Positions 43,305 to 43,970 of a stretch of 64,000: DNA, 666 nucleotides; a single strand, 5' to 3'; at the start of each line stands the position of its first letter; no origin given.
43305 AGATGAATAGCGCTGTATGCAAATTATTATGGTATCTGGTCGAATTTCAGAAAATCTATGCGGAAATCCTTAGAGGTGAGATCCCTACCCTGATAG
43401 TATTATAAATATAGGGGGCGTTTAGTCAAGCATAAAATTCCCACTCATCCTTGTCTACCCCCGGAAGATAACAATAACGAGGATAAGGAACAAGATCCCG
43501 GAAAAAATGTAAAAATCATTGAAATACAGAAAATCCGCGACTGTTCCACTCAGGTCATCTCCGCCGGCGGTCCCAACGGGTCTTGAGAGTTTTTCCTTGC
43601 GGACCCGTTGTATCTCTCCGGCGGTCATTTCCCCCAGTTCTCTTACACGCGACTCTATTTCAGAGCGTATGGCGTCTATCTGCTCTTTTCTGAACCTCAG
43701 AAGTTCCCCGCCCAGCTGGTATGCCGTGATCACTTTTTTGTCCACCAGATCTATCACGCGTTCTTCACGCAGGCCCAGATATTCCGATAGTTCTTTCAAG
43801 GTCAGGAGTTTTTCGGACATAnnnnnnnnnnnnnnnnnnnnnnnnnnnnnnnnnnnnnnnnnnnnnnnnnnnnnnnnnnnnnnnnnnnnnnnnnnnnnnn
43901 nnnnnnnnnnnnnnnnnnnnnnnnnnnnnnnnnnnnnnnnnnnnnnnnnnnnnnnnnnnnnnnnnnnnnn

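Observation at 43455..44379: Bactofilin fused to a C-terminal HTH_17 (excisionase-like) domain, translationally coupled to an HTH_17/coiled-coil/membrane-anchor partner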

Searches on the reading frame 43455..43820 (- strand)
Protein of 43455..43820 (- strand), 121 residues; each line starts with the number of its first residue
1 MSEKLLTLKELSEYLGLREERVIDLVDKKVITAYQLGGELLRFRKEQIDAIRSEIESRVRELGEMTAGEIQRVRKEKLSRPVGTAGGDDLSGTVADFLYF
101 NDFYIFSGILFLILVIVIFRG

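Call 3: search_protein_families(library=pfam, proteins=[window:43455-43820:-], max_evalue=1)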
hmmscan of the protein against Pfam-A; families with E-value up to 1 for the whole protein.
window:43455-43820:- (121 aa): 5 families
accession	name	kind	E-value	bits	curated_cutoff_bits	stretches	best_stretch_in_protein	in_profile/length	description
PF12728.13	HTH_17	-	1.2e-06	29.1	27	1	5-50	1-45/51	Helix-turn-helix domain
PF21476.4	PF0610-like_N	-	0.026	15.2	33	1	2-24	11-33/50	PF0610-like, N-terminal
PF13591.12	MerR_2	-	0.03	14.5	29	1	6-52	1-46/84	MerR HTH family regulatory protein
PF21531.3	Rv2175c_wHTH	-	0.034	14.6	27.1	1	2-40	12-50/57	DNA-binding protein Rv2175c, wHTH domain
PF03988.17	DUF347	-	0.046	14.4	28.2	1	78-119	8-48/52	Repeat of Unknown Function (DUF347)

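Call 4: search_protein_families(library=ncbifam, proteins=[window:43455-43820:-], max_evalue=1)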
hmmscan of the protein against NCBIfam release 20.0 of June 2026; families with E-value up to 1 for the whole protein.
window:43455-43820:- (121 aa): 3 families
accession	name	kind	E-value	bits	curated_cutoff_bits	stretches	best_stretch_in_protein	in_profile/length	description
TIGR01764.1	excise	domain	1.8e-08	34.6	28.8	1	5-50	1-45/49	excisionase family DNA-binding protein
NF047737.1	antiphage_MADS1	equivalog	5.5e-08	32.9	80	1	3-50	1-47/49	methylation-associated defense system helix-turn-helix domain-containing protein MAD1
NF041761.1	PtuB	equivalog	0.22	11.4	150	1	29-79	153-205/218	retron Ec78 anti-phage system effector HNH endonuclease PtuB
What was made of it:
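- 43455..43820 (-): p2: gene for the tail-anchored wHTH partner (121 aa, stop codon included); its ATG lies 1 nt after the p1 stop. HTH_17 and TIGR01764 in calls 3 and 4.
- On HTH_17 / excisionase-type wHTH (PF12728, TIGR01764): For TIGR01764, p2 scores 34.6 against 28.8, and p1 scores 28.0, just below the cut-off (call 4).
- Domains pass the curated cut-offs (calls 3, 4).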

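Call 15: search_solved_structures(query=window:43455-43820:-, max_evalue=10, show_alignments=4)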
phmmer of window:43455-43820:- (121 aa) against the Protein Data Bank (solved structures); distinct sequences matched with E-value up to 10: 4.
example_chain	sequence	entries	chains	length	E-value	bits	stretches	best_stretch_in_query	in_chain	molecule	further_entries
8f5o_A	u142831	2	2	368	0.17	15.4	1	33-89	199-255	NET domain-containing protein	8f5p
4j2n_A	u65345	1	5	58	0.69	13.5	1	7-53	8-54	Gp37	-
9koo_A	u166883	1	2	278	1.2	12.7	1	47-72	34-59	Methyl-accepting chemotaxis protein PctA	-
6pxy_A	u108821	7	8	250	1.5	12.4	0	47-72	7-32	Putative methyl-accepting chemotaxis protein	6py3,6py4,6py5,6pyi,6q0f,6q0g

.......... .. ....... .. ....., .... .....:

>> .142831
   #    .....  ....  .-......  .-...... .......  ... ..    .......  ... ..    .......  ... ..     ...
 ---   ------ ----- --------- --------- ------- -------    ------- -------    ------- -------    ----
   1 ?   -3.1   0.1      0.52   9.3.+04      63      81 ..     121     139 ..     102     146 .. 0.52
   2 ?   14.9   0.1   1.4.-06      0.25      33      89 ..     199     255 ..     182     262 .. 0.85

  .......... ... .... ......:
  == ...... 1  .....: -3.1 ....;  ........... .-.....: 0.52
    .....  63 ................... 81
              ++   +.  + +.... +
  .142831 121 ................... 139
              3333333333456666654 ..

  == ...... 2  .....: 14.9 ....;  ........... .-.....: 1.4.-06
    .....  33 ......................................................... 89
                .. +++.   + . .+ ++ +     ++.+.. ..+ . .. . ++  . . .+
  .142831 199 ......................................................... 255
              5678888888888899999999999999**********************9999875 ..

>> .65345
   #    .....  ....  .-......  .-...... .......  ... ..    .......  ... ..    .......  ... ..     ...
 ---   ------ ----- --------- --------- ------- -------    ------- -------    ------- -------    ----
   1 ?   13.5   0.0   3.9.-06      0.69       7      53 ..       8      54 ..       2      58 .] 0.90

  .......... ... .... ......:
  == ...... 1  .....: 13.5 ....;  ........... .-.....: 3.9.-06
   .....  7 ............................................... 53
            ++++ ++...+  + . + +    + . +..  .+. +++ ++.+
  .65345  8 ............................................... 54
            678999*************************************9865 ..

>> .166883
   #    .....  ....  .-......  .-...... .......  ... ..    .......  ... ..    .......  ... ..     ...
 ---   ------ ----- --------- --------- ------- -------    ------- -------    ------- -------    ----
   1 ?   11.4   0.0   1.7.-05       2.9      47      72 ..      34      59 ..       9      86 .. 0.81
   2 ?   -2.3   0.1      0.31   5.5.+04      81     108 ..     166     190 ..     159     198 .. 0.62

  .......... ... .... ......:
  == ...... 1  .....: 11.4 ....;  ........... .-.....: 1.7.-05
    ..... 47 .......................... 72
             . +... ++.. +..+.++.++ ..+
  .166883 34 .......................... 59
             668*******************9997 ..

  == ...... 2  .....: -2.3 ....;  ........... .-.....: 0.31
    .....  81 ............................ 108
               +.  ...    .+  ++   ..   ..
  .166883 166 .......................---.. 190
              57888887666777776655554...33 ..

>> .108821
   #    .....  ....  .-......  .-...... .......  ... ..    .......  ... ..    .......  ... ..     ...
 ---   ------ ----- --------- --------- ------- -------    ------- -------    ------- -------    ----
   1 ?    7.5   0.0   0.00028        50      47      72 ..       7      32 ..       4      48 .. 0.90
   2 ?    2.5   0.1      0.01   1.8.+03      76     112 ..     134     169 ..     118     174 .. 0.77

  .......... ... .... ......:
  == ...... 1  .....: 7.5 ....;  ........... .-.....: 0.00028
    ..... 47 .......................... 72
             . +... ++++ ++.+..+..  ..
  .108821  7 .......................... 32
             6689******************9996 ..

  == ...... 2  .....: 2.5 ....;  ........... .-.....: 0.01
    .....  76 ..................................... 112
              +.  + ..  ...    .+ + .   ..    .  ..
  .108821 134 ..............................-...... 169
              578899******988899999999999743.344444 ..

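Call 16: find_homologous_proteins(query=window:43455-43820:-)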
Query window:43455-43820:- (121 aa): 475 proteins with E <= 0.001 among 495 candidates; the best 120 are listed.
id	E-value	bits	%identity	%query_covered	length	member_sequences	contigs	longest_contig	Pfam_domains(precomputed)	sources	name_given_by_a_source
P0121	2.2e-68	245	100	100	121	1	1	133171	PF12728.14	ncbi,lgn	ncbi:MAG: helix-turn-helix domain-containing protein [Candidatus Omnitrophota bacterium]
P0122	9.5e-53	195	79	100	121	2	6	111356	PF12728.14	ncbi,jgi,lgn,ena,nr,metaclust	ncbi:MAG: helix-turn-helix domain-containing protein [Candidatus Aadella gelida]|nr:helix-turn-helix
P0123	1.1e-50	188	76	100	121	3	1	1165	PF12728.14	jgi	-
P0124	7.4e-47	176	74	89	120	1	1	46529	PF12728.14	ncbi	ncbi:MAG: helix-turn-helix domain-containing protein [Candidatus Omnitrophota bacterium]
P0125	2.3e-46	174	69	100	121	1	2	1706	PF12728.14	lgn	-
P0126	6.3e-37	144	62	100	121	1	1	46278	PF12728.14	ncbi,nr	ncbi:MAG: helix-turn-helix domain-containing protein [Candidatus Omnitrophota bacterium]|nr:helix-tu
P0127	1.7e-36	143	63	99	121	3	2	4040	PF12728.14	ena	-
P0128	9.0e-36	140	61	100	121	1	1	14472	PF12728.14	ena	-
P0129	2.0e-35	139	62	86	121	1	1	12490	PF12728.14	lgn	-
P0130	5.8e-35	138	59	100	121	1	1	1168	PF12728.14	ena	-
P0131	1.1e-34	137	58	100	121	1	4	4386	PF12728.14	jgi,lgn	jgi:excisionase family DNA binding protein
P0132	1.4e-34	137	62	86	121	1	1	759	PF12728.14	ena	-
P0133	3.3e-34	135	60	90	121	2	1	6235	PF12728.14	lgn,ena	-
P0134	6.4e-34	134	61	89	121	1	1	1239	PF12728.14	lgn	-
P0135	7.2e-34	134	58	100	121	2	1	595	PF12728.14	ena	-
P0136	1.6e-33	133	57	90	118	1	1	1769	PF12728.14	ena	-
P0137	5.0e-33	132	60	99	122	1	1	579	PF12728.14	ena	-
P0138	5.9e-33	131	55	100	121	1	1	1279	PF12728.14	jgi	-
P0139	7.1e-33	131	58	100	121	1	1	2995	PF12728.14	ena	-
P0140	9.8e-33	131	57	100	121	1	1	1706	PF12728.14,PF21531.4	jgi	jgi:excisionase family DNA binding protein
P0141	1.1e-32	130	58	99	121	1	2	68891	PF12728.14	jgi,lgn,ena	-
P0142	1.8e-32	130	54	89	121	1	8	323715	PF12728.14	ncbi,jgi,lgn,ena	-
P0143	1.8e-32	130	56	89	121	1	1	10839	PF12728.14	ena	-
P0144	2.7e-32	129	52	100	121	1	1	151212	PF12728.14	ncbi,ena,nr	ncbi:MAG: helix-turn-helix domain-containing protein [Candidatus Tantalella remota]|nr:helix-turn-he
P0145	2.8e-32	129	55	100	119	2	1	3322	PF12728.14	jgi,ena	jgi:excisionase family DNA binding protein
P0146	5.1e-32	128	56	87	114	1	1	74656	PF12728.14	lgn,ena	-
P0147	5.7e-32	128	56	89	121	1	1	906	PF12728.14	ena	-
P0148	6.4e-32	128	56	100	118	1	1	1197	PF12728.14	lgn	-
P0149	7.7e-32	128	56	100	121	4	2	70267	PF12728.14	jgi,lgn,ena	jgi:excisionase family DNA binding protein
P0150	1.1e-31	127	56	100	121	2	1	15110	PF12728.14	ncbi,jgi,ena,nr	ncbi:MAG: hypothetical protein DRP85_06670 [Candidatus Makaraimicrobium thalassicum]|nr:MAG: hypothe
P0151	1.2e-31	127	56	100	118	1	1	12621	PF12728.14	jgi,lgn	jgi:excisionase family DNA binding protein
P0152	1.4e-31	127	56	100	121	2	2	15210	PF12728.14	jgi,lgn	jgi:excisionase family DNA binding protein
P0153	2.1e-31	126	55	100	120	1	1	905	PF12728.14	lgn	-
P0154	2.4e-31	126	55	100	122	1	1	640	PF12728.14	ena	-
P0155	2.7e-31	126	53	100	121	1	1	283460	PF12728.14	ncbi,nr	ncbi:MAG: helix-turn-helix domain-containing protein [Candidatus Omnitrophica bacterium]|nr:helix-tu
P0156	3.1e-31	126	55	100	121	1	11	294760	PF12728.14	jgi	-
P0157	3.6e-31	126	54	100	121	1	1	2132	PF12728.14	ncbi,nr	ncbi:MAG: helix-turn-helix domain-containing protein [Candidatus Omnitrophica bacterium]|nr:helix-tu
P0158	4.3e-31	125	56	100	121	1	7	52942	PF12728.14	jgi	jgi:excisionase family DNA binding protein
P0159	4.9e-31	125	55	87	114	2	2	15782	PF12728.14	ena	-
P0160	5.2e-31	125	54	100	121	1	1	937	PF12728.14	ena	-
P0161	6.1e-31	125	53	100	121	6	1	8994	PF12728.14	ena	-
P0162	6.4e-31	125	57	86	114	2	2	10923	PF12728.14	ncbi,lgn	-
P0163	6.8e-31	125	54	100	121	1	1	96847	PF12728.14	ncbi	ncbi:helix-turn-helix domain-containing protein [Candidatus Omnitrophota bacterium]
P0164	8.0e-31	124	54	89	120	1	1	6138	PF12728.14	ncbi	-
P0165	9.6e-31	124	55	100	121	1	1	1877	PF12728.14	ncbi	-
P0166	1.1e-30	124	54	100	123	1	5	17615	PF12728.14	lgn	-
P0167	1.4e-30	124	55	89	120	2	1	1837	PF12728.14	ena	-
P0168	1.5e-30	124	55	100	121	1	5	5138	PF12728.14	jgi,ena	-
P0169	1.6e-30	123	50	100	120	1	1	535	PF12728.14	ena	-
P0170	2.0e-30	123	52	100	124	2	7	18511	PF12728.14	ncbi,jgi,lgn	jgi:excisionase family DNA binding protein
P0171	2.1e-30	123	53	99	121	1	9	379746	PF12728.14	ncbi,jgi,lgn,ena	-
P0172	3.9e-30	122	55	100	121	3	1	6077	PF12728.14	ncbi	ncbi:helix-turn-helix domain-containing protein [Candidatus Omnitrophota bacterium]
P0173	5.4e-30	122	53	100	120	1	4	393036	PF12728.14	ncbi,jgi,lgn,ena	-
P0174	1.0e-29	121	55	100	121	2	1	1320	PF12728.14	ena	-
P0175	1.1e-29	121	57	100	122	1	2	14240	PF12728.14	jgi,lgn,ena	-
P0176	1.3e-29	121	58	96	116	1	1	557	PF12728.14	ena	-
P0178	1.5e-29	120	50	100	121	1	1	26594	PF12728.14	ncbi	ncbi:MAG: helix-turn-helix domain-containing protein [Candidatus Omnitrophota bacterium]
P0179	2.1e-29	120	55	98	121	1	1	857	PF12728.14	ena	-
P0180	3.3e-29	119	56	100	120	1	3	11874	PF12728.14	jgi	jgi:excisionase family DNA binding protein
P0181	4.2e-29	119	52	100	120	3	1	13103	PF12728.14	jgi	jgi:excisionase family DNA binding protein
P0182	4.7e-29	119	54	98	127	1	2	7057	PF12728.14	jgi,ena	-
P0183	4.8e-29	119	49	100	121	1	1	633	PF12728.14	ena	-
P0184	7.3e-29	118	54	100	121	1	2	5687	PF12728.14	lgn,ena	-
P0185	9.3e-29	118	58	86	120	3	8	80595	PF12728.14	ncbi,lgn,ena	ncbi:MAG: helix-turn-helix domain-containing protein [Candidatus Omnitrophota bacterium]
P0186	1.5e-28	117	49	99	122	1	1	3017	PF12728.14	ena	-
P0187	1.5e-28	117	52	89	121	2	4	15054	PF12728.14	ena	-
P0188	2.0e-28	117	56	100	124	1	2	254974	PF12728.14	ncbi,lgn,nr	ncbi:MAG: excisionase family DNA-binding protein [Candidatus Omnitrophica bacterium]|nr:excisionase 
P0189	2.1e-28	117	53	99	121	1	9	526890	PF12728.14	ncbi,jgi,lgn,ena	-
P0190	2.4e-28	116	53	100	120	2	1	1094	PF12728.14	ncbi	-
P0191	3.0e-28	116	52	100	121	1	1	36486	PF12728.14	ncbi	-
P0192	3.1e-28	116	52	100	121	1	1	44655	PF12728.14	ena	-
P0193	3.6e-28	116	50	100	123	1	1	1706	PF12728.14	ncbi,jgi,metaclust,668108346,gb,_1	metaclust:\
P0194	4.8e-28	115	55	99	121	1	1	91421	PF12728.14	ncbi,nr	ncbi:MAG: helix-turn-helix domain-containing protein [Candidatus Omnitrophica bacterium]|nr:helix-tu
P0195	5.1e-28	115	50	100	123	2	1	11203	PF12728.14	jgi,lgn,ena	-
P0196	6.9e-28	115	50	100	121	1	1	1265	PF12728.14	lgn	-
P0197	1.1e-27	114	55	88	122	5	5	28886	PF12728.14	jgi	jgi:excisionase family DNA binding protein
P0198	1.3e-27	114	53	99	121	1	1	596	PF12728.14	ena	-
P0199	1.3e-27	114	51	89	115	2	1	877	PF12728.14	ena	-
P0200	2.0e-27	113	51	89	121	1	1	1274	PF12728.14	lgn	-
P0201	2.5e-27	113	52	100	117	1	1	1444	PF12728.14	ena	-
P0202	3.5e-27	113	47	100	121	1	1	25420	PF12728.14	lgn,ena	-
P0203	3.7e-27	113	47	100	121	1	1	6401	PF12728.14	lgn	-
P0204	4.6e-27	112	50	88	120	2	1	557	PF12728.14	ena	-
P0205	5.9e-27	112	55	96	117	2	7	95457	PF12728.14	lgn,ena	-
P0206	8.8e-27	111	53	98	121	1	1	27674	PF12728.14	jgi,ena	-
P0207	1.8e-26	110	50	99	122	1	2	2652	PF12728.14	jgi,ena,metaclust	metaclust:\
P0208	1.9e-26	110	53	100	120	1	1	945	PF12728.14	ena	-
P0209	2.3e-26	110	53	67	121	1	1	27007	PF12728.14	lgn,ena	-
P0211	5.0e-26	109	52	100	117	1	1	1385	PF12728.14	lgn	-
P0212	6.9e-26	109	50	99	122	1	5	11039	PF12728.14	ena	-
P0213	9.1e-26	108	50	89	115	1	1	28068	PF12728.14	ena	-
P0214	1.0e-25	108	46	100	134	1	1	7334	PF12728.14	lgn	-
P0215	1.1e-25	108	51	100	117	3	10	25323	PF12728.14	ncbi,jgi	jgi:excisionase family DNA binding protein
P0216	1.1e-25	108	52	87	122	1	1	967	PF12728.14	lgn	-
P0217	1.3e-25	108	50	99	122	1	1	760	PF12728.14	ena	-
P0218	1.4e-25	108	49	100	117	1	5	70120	PF12728.14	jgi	jgi:excisionase family DNA binding protein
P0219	1.6e-25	107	50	100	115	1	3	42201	PF12728.14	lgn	-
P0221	4.3e-25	106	57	87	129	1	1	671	PF12728.14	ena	-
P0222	6.6e-25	105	50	100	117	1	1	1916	PF12728.14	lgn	-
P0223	6.7e-25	105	50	100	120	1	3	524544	PF12728.14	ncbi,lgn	-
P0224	7.2e-25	105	52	100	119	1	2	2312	PF12728.14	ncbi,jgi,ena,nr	ncbi:MAG TPA: helix-turn-helix domain-containing protein [Candidatus Omnitrophota bacterium]|nr:heli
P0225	8.0e-25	105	50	99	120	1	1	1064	PF12728.14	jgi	jgi:excisionase family DNA binding protein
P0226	1.2e-24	105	46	96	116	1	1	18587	PF12728.14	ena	-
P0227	2.1e-24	104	51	98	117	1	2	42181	PF12728.14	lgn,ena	-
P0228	2.2e-24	104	49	98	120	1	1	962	PF12728.14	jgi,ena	-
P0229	7.0e-24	102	48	100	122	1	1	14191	PF12728.14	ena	-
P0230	5.0e-23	99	46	100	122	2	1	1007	PF12728.14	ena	-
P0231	1.3e-22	98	48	100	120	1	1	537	PF12728.14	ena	-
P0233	3.1e-21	94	49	99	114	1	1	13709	PF12728.14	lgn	-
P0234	3.8e-21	93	49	98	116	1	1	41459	PF12728.14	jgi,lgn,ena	-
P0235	7.5e-21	92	46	98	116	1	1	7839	PF12728.14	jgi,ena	-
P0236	1.5e-20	91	47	96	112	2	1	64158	PF12728.14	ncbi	ncbi:MAG: helix-turn-helix domain-containing protein [Candidatus Omnitrophota bacterium]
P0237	1.8e-20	91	50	97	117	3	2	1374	PF12728.14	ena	-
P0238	4.3e-20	90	63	56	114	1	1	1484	PF12728.14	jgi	-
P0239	4.4e-20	90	44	99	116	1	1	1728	PF12728.14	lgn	-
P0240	5.8e-20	89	44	100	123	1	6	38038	PF12728.14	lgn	-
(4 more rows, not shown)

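Call 28: predict_structure(alignment_id=A2)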
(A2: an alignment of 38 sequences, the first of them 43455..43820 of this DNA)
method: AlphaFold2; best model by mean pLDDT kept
length: 121 residues; sequences in the alignment: 38
mean_pLDDT: 62.0   pTM: 0.24
mean pLDDT of the five models: 62.0, 56.6, 56.3, 55.6, 49.8
residues with pLDDT >= 90: 12; 70-90: 15; 50-70: 71; < 50: 23
segments of 3 or more residues with pLDDT < 50: 1-3, 35-40, 79-88
pLDDT, mean of each block of 10 residues (from residue 1): 54 69 66 48 56 60 51 51 43 68 85 92 69
secondary structure, 60 per line:
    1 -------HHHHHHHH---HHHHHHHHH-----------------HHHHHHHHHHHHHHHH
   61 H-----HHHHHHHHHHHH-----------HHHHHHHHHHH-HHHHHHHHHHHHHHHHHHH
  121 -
elements in order: H8-15 H19-27 H45-61 H67-78 H90-100 H102-120
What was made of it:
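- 43653..43820 (-): p2 N-terminal winged HTH (aa 1-56): acidic recognition helix, basic wing (K35, R42, R44, K45). The AF2 confidence here is low (call 28).
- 43542..43652 (-): p2 variable, net-basic linker (aa 57-93); not a coiled coil. Low pLDDT (call 28).
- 43458..43505 (-): p2 C-terminal transmembrane tail anchor (aa 106-121). AF2 helix 102-120 with pLDDT 85-92 (call 28).
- The p2 HTH is poorly predicted by AF2 (call 28).
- Tried and rejected: The p2 monomer model is of low confidence (pLDDT 62), so I did not use it for fold search (call 28).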

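Call 86: find_encoding_contigs(protein=P0121, flank=1000, max_places=2)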
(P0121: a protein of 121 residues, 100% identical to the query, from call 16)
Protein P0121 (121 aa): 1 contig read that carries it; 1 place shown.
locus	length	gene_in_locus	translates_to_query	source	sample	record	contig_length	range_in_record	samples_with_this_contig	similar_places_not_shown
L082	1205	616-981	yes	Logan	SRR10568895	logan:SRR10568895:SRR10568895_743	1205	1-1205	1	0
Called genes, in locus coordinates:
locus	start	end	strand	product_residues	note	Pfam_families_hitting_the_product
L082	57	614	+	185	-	PF04519:Bactofilin, PF12728:HTH_17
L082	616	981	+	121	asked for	PF12728:HTH_17 (weak)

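Call 87: search_protein_families(library=padloc, proteins=[window:43455-43820:-], max_evalue=0.01)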
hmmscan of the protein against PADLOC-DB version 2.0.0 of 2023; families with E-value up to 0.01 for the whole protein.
window:43455-43820:- (121 aa): 1 family
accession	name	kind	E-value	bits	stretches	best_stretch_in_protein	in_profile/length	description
PDLC04133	mad1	-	0.00071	17.8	1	1-57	1-56/60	mads_1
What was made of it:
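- On MADS Mad1 (anti-phage, NF047737 / PADLOC mad1): PADLOC gives only 18 bits (call 87).
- Tried and rejected: PADLOC and NCBIfam Mad1 scores are far below their cut-offs (calls 4, 87).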

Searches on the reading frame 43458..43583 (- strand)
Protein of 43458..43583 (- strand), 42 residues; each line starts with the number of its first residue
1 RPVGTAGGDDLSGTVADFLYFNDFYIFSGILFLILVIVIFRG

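Call 69: find_homologous_proteins(query=A7, max_evalue=0.01)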
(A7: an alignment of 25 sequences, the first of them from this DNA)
Query A7 (25 sequences) (42 aa, profile of the alignment): 48 proteins with E <= 0.01 among 473 candidates.
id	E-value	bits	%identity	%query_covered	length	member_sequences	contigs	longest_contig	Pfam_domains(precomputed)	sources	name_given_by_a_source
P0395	2.6e-14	70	69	86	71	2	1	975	-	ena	-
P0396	1.1e-13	68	44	93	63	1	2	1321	-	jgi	-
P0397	1.3e-12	65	50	71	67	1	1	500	-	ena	-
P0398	3.6e-12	63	48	60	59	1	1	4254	-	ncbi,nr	ncbi:MAG: hypothetical protein PHN57_07925, partial [Candidatus Omnitrophica bacterium]|nr:hypotheti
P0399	9.7e-12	62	39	95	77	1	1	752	-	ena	-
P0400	1.2e-11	62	64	33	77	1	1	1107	-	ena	-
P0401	1.6e-11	61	61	74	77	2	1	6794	-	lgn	-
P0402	2.2e-11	61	54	57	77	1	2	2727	-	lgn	-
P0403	2.2e-11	61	53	40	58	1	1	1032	-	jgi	jgi:hypothetical protein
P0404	2.4e-11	61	73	26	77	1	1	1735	-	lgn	-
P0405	3.2e-11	60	39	95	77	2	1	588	-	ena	-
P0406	3.7e-11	60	50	62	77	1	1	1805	-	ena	-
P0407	4.8e-11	60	49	88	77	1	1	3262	-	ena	-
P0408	5.2e-11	59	47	67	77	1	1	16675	-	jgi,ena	-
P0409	5.5e-11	59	53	71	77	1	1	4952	-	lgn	-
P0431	4.7e-9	53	38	98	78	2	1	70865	-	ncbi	-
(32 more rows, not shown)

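Call 71: find_encoding_contigs(protein=P0431, flank=3000, max_places=2)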
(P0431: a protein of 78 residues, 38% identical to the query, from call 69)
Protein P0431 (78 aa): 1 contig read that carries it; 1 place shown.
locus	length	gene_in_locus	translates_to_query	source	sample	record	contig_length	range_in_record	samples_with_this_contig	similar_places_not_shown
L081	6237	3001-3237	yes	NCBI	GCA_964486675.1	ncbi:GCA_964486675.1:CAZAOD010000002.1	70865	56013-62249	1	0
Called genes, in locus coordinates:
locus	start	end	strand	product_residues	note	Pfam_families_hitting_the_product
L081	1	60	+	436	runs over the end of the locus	PF00595:PDZ (weak), PF13180:PDZ_2, PF17820:PDZ_6, PF03572:Peptidase_S41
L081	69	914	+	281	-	-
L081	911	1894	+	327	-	PF00814:TsaD, PF22521:HypF_C_2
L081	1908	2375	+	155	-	PF02308:MgtC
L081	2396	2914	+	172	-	PF04519:Bactofilin, PF12728:HTH_17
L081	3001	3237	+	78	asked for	-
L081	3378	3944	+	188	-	-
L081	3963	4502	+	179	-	PF00565:SNase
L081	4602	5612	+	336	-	PF01171:ATP_bind_3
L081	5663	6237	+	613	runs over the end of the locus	-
